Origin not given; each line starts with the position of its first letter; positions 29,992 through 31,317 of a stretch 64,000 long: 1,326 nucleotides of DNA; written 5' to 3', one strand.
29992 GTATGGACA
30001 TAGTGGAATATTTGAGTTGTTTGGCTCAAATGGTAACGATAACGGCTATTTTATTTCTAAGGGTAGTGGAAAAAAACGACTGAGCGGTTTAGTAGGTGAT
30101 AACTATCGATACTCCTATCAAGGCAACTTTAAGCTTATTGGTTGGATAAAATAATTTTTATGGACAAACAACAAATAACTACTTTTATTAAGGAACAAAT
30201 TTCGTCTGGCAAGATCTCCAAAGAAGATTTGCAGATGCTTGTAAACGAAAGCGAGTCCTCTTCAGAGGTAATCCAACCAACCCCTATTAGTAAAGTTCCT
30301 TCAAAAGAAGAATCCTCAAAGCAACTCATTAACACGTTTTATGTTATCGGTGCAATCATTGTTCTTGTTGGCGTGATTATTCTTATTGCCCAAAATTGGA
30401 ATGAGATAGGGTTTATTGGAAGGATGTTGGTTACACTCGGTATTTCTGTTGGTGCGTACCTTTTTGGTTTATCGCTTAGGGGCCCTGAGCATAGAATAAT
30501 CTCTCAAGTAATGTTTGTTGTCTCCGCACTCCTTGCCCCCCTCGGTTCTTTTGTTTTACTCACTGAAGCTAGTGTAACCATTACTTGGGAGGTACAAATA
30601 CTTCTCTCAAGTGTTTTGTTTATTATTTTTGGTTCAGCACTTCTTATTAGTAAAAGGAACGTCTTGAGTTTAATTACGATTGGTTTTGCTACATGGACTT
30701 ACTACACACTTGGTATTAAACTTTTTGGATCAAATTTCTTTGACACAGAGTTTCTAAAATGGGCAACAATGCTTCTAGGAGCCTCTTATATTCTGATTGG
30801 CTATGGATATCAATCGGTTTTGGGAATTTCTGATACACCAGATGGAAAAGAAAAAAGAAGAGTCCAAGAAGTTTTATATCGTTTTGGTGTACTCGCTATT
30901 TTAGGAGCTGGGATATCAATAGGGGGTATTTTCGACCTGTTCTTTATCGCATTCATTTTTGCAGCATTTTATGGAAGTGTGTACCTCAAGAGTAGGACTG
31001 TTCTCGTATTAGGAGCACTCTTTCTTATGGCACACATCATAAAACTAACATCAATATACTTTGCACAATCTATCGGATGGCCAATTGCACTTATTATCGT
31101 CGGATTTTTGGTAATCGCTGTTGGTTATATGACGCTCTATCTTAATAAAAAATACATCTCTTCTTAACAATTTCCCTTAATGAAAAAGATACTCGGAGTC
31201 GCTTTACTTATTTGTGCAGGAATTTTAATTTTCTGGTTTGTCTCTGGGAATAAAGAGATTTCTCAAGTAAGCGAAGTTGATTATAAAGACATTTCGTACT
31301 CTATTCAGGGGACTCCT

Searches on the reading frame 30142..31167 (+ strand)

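Call 14: search_protein_families(library=pfam, proteins=[window:30142-31167:+], max_evalue=0.01)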
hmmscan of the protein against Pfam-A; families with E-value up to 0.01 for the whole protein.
window:30142-31167:+ (341 aa): 1 family
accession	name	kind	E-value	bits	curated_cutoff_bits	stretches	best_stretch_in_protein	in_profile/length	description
PF09925.14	DUF2157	-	2.3e-10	40.8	32.4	1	56-169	28-140/146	Predicted membrane protein (DUF2157)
